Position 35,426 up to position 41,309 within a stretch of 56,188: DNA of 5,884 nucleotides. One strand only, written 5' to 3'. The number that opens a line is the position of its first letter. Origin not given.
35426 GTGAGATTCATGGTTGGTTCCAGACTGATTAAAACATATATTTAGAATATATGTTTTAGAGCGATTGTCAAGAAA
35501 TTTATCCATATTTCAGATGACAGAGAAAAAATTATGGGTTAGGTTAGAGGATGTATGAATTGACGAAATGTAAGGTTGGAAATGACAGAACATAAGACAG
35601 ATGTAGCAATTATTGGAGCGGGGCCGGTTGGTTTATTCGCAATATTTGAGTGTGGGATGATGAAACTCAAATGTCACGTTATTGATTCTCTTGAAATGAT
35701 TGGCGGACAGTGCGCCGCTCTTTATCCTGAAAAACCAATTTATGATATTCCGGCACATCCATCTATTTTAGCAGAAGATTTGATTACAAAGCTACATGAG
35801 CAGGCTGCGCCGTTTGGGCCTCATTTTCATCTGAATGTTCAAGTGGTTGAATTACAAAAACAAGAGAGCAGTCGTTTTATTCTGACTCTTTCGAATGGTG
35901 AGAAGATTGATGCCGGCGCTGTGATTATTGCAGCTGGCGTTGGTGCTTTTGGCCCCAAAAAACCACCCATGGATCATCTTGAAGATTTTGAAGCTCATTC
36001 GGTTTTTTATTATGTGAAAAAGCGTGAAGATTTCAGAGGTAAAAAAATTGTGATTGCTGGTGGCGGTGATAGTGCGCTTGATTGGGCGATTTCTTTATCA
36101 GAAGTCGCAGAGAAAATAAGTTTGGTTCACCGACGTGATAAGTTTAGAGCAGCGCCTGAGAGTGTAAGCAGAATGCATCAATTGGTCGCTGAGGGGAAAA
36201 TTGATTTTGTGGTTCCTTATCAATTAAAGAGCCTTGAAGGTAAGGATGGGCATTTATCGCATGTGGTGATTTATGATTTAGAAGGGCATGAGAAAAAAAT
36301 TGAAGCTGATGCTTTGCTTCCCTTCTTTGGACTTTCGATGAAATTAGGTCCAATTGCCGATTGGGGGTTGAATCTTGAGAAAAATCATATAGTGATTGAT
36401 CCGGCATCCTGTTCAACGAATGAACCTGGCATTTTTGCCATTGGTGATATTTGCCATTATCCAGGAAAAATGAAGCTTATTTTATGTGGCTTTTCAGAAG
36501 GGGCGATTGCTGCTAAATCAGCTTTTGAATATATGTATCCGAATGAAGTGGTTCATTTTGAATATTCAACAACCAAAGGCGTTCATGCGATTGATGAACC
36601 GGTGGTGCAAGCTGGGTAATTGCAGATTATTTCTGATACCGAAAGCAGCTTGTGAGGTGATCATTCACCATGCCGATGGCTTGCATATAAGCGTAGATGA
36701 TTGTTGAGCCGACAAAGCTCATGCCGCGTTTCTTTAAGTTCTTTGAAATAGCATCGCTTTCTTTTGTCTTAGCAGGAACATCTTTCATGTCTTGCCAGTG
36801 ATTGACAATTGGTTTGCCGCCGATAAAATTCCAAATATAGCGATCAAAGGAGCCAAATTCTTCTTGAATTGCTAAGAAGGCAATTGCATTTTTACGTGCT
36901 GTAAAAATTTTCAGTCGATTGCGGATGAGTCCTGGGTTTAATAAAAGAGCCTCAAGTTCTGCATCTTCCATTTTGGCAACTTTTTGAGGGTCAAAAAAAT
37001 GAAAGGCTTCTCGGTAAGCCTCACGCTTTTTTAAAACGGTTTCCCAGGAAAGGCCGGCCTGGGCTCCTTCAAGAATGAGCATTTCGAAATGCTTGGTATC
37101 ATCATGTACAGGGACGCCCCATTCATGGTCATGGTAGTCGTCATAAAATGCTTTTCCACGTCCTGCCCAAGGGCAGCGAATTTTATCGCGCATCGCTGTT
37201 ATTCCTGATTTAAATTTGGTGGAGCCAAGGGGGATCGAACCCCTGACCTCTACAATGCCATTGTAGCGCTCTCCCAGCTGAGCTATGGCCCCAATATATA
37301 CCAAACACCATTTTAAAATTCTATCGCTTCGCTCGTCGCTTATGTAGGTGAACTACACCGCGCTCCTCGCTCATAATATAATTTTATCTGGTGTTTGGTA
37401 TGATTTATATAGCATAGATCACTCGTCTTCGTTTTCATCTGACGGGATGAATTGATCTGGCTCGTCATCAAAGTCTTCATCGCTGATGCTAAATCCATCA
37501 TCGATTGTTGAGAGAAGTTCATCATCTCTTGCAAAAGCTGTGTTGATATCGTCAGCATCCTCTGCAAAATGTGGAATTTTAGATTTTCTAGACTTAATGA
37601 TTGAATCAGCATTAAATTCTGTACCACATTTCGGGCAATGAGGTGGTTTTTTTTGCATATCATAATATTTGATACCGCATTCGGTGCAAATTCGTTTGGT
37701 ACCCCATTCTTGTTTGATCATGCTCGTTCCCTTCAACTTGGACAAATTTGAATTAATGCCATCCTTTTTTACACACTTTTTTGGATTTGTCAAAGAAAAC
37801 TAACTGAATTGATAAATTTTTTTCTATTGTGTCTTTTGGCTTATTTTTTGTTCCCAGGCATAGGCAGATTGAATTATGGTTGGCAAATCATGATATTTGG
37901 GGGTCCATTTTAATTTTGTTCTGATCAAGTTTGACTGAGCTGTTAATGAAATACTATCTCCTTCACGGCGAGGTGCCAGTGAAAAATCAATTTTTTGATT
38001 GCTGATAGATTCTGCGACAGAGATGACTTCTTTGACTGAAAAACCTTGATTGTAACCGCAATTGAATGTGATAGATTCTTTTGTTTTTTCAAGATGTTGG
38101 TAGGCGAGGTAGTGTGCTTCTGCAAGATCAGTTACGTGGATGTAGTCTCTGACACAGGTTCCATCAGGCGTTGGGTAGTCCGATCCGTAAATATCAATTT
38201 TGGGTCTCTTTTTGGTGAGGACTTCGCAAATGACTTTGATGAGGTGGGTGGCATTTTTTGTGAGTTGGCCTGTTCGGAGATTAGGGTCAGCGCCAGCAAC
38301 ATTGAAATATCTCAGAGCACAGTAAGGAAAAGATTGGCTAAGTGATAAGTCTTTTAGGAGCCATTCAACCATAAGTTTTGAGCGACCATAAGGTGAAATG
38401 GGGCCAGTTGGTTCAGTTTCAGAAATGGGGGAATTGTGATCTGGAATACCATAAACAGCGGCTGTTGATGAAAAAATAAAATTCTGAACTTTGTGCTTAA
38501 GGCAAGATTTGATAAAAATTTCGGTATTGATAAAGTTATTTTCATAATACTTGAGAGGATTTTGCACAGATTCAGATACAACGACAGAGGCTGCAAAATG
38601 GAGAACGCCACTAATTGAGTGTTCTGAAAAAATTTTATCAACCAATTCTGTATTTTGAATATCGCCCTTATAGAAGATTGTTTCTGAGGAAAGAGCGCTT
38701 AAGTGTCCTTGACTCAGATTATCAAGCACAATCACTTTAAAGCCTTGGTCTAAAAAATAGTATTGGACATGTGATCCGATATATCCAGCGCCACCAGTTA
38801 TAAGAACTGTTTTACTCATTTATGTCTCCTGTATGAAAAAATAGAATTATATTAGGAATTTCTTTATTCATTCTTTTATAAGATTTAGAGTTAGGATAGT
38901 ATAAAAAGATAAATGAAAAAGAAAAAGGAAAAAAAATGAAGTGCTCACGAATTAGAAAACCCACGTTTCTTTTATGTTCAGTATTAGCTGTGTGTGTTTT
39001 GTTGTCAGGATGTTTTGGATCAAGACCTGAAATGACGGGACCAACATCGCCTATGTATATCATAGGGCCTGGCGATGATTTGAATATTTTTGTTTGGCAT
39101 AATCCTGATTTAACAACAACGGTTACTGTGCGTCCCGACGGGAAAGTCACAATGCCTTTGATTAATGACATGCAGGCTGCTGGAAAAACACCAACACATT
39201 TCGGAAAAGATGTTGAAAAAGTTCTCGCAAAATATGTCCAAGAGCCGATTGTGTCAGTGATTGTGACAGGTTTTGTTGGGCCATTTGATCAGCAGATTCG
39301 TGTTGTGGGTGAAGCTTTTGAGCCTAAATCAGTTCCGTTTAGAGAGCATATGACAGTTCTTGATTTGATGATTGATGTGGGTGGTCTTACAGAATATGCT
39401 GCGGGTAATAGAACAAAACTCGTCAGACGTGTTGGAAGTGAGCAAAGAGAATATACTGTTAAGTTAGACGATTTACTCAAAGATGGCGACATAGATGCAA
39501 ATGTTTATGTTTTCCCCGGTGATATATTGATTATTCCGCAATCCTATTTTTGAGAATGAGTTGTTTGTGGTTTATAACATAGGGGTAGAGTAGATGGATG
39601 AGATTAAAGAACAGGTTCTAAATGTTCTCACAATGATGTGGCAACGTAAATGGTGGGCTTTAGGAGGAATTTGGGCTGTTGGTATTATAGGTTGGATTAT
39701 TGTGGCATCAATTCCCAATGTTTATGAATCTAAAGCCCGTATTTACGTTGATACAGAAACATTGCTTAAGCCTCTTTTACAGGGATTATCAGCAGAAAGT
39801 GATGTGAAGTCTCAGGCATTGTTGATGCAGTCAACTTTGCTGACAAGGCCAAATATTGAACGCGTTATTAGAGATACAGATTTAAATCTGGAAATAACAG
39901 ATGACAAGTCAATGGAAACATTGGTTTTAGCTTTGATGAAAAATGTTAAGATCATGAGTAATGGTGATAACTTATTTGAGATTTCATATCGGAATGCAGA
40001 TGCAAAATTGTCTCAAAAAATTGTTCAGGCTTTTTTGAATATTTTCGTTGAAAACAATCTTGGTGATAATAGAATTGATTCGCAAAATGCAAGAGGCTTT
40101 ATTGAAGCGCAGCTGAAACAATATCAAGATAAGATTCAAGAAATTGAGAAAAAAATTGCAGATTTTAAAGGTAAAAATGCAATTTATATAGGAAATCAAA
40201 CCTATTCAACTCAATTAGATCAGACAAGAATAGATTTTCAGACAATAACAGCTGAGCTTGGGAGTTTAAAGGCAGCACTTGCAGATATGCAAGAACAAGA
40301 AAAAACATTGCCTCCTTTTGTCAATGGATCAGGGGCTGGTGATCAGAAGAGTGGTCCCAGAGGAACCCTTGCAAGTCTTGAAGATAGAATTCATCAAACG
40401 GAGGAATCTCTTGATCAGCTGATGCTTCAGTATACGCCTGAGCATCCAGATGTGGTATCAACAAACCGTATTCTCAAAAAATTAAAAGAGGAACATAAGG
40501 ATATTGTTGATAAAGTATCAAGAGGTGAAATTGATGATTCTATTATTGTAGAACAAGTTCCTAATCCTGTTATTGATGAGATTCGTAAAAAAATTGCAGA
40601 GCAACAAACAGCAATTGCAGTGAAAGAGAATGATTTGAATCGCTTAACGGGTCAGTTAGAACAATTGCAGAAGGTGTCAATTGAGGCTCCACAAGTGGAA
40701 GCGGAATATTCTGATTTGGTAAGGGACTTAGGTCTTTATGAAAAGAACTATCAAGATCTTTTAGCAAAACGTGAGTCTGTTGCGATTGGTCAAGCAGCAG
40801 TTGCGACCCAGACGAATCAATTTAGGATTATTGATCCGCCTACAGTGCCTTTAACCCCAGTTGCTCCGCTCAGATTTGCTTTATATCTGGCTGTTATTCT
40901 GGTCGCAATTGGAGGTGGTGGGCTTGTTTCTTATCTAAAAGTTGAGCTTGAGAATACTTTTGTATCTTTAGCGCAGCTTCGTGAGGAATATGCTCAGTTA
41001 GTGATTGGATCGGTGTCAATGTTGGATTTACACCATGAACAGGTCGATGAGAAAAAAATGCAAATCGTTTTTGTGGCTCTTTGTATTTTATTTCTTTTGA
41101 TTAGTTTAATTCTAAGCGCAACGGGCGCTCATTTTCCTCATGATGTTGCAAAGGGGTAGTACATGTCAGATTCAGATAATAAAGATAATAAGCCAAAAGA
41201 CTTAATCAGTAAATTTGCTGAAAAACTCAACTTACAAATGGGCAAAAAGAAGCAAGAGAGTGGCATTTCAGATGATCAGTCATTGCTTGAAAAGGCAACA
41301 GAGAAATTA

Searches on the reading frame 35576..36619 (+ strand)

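Call 12: search_protein_families(library=pfam, proteins=[window:35576-36619:+], max_evalue=0.001)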
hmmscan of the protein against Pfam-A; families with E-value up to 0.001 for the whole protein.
window:35576-36619:+ (347 aa): 9 families
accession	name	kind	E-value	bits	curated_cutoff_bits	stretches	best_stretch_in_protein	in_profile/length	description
PF07992.20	Pyr_redox_2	-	1.2e-29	104.1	26.1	1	9-302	2-284/291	Pyridine nucleotide-disulphide oxidoreductase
PF13738.12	Pyr_redox_3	-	1.1e-21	77.8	30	1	78-290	92-305/305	Pyridine nucleotide-disulphide oxidoreductase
PF00070.33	Pyr_redox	-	8.5e-13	49.1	22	1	157-232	1-79/82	Pyridine nucleotide-disulphide oxidoreductase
PF03486.20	HI0933_like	-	2.4e-09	37.5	50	0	66-122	108-164/244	HI0933-like protein Rossmann domain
PF13434.12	Lys_Orn_oxgnase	-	4.6e-05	23.2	21.3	1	83-195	113-230/339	L-lysine 6-monooxygenase/L-ornithine 5-monooxygenase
PF01266.30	DAO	-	0.00026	21.1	27.9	0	67-124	149-206/353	FAD dependent oxidoreductase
PF13450.12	NAD_binding_8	-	0.00051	20.7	21.9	0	12-61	1-50/68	NAD(P)-binding Rossmann-like domain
PF00743.25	FMO-like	-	0.00073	18.5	22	0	141-187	171-215/532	Flavin-binding monooxygenase-like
PF01593.30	Amino_oxidase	-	0.00094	19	19.8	0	80-126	215-260/443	Flavin containing amine oxidoreductase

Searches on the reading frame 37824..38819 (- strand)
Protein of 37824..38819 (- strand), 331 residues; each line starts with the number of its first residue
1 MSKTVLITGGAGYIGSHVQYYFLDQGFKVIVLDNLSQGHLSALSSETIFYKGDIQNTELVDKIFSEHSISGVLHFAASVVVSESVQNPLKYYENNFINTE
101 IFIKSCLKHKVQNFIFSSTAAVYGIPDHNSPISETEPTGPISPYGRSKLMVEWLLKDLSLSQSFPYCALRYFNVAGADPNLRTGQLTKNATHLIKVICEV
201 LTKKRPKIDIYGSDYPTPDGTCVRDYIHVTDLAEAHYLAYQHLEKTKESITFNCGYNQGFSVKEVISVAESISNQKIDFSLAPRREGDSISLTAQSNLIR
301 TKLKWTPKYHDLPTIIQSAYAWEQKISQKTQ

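Call 12: search_protein_families(library=pfam, proteins=[window:37824-38819:-], max_evalue=0.001)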
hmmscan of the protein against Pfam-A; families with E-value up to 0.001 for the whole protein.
window:37824-38819:- (331 aa): 9 families
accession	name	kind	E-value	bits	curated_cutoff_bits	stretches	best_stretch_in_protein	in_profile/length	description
PF01370.27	Epimerase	-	4e-56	190.6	20.9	1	5-255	1-240/240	NAD dependent epimerase/dehydratase family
PF16363.11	GDP_Man_Dehyd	-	8.8e-49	167.2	27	1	6-309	1-323/332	GDP-mannose 4,6 dehydratase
PF01073.25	3Beta_HSD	-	1.5e-15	57.5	22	1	6-247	1-236/280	3-beta hydroxysteroid dehydrogenase/isomerase family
PF02719.21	Polysacc_synt_2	-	2.8e-15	56.7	20.2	1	5-177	1-174/293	Polysaccharide biosynthesis protein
PF04321.23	RmlD_sub_bind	-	2.4e-13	50.2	27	1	4-156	2-137/287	RmlD substrate binding domain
PF05368.20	NmrA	-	2.5e-06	27.8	27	1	1-164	1-143/298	NmrA-like family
PF07993.18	NAD_binding_4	-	3.3e-06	26.9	20.1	1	45-198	61-230/258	Male sterility protein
PF00106.31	adh_short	-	0.0007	19.6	26.6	0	3-65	1-69/195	short chain dehydrogenase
PF13460.12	NAD_binding_10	-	0.00078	19.8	27.2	0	9-133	1-113/184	NAD(P)H-binding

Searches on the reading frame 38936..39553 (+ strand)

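Call 13: search_protein_families(library=pfam, proteins=[window:38936-39553:+], max_evalue=0.001)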
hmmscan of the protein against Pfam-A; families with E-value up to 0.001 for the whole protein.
window:38936-39553:+ (205 aa): 3 families
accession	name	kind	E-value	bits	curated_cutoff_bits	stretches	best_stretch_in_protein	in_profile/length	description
PF02563.21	Poly_export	-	4.7e-24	84.8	28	1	37-111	3-77/77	Polysaccharide biosynthesis/export protein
PF22461.2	SLBB_2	-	9.1e-07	29.3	27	1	119-200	1-79/79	SLBB domain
PF10531.15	SLBB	-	5.6e-06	26.5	27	1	121-167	2-47/55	SLBB domain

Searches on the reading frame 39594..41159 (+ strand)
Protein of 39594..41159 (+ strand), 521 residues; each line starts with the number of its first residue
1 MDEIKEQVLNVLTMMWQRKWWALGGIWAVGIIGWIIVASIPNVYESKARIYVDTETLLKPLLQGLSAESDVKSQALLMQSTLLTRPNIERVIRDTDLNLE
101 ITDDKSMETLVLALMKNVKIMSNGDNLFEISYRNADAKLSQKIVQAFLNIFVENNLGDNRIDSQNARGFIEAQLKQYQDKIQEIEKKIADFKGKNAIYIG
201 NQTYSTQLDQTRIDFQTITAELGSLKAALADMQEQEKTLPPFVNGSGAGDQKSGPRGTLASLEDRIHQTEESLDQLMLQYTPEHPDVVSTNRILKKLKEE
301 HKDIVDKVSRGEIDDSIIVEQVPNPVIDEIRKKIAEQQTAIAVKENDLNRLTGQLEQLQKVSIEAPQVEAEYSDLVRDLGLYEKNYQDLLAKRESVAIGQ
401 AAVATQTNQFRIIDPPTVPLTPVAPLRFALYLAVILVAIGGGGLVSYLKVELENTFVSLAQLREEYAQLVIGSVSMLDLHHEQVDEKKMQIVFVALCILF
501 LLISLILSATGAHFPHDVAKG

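Call 13: search_protein_families(library=pfam, proteins=[window:39594-41159:+], max_evalue=0.001)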
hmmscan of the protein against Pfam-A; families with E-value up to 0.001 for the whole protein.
window:39594-41159:+ (521 aa): 2 families
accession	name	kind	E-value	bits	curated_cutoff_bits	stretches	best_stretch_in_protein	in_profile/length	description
PF02706.20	Wzz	-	1.2e-05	26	25.5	1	10-92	7-88/91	Chain length determinant protein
PF13807.11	GNVR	-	1.5e-05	25.3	27.7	0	374-444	8-76/82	G-rich domain on putative tyrosine kinase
